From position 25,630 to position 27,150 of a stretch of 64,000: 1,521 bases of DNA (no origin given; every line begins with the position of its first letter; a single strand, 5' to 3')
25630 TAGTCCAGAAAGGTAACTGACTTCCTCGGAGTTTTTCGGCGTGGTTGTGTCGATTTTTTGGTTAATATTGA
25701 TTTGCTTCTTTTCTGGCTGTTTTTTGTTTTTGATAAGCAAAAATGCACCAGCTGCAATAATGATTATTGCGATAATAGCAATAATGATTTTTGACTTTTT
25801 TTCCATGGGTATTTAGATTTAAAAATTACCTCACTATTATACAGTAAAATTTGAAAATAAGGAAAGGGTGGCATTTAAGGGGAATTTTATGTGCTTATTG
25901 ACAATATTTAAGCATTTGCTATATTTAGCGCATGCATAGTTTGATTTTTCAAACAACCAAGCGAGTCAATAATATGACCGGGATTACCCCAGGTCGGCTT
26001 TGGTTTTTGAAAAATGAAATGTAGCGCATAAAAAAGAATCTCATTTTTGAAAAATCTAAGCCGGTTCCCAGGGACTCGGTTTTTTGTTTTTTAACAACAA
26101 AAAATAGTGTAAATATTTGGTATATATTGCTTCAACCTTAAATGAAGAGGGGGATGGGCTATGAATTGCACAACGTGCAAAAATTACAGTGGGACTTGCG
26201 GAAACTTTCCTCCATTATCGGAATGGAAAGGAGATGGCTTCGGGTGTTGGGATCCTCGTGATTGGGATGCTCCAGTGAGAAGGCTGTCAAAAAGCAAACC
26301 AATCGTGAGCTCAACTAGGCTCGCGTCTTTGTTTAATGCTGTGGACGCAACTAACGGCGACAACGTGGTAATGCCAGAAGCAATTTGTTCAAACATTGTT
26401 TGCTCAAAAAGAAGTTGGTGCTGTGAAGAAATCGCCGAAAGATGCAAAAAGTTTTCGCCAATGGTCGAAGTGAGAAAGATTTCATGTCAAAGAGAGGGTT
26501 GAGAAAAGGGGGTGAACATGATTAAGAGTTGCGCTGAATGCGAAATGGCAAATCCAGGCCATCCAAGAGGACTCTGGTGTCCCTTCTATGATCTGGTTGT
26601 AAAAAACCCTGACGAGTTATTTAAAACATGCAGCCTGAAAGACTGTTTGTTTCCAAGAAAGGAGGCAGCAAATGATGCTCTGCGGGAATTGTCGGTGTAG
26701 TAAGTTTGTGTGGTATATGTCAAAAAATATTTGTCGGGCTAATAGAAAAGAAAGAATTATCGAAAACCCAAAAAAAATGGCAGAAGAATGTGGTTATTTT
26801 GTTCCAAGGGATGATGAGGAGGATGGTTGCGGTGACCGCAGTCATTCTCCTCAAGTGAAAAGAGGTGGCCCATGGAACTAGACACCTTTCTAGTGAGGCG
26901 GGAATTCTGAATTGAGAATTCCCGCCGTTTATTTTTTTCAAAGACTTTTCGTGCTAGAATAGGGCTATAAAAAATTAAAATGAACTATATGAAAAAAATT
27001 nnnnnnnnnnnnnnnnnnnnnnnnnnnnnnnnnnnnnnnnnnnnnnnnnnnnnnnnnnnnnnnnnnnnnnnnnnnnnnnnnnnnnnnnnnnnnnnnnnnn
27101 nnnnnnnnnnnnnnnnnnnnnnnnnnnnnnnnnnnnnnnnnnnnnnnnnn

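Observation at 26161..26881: Tightly coupled operon of three paralogous small CxxC cysteine-rich proteins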

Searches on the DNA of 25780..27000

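Call 22: search_rna_families(source=window, start=25780, end=27000, threshold=evalue, max_evalue=10)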
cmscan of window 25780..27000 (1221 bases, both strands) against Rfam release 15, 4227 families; matches with E-value up to 10: 15.
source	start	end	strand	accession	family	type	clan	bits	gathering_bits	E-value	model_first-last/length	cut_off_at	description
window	25968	26092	+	RF02729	JA01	Gene; sRNA;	-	23.2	111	0.34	1-153/153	no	Aggregatibacter sRNA JA01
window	25995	26065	+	RF03973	mir-5615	Gene; miRNA;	-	21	82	0.33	1-61/61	no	mir-5615 microRNA precursor family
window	26026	26092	+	RF02366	Yfr19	Gene; sRNA;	-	20.7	70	3.4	1-82/82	no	Cyanobacterial functional RNA 19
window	26412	26508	+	RF01932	bxd_4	Gene; lncRNA;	-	18.2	40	1.7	1-106/106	no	Bithoraxoid conserved region 4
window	25963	26084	+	RF04184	BTnc060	Gene; sRNA;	-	17.6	228.9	6.2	1-213/213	no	Bacteroides sRNA BTnc060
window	26814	26854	+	RF04156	MIR2670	Gene; miRNA;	-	17.2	117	0.78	1-200/200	no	MIR2670 microRNA precursor family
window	25996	26121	+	RF04310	nqrA-II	Cis-reg;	-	16.7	55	7.5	1-174/174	no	nqrA-II ncRNA motif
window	26814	26854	+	RF02019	mir-1265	Gene; miRNA;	-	16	79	6.5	1-82/82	no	mir-1265 microRNA precursor family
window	25987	26073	-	RF03913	mir-992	Gene; miRNA;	-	15.8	79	9.1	1-86/86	no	mir-992 microRNA precursor family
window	26631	26677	+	RF03111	Zeta-pan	Gene; sRNA;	-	15.5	56.7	9.2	1-50/50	no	Zeta-pan RNA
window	26815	26858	-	RF00940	mir-327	Gene; miRNA;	-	15.1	76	8.5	10-53/62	no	mir-327 microRNA precursor family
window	26002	26108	+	RF02453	ncr952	Gene; sRNA;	-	14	100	3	1-143/143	no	Bacillus sRNA ncr952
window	26044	26094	+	RF01472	rli40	Gene; sRNA;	-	13.3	100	1.6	30-96/263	no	Listeria sRNA rli40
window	25993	26065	+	RF04133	MIR2646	Gene; miRNA;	-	12.9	245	6.4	1-256/256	no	MIR2646 microRNA precursor family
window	25976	26081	-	RF04133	MIR2646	Gene; miRNA;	-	12.8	245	7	1-256/256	no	MIR2646 microRNA precursor family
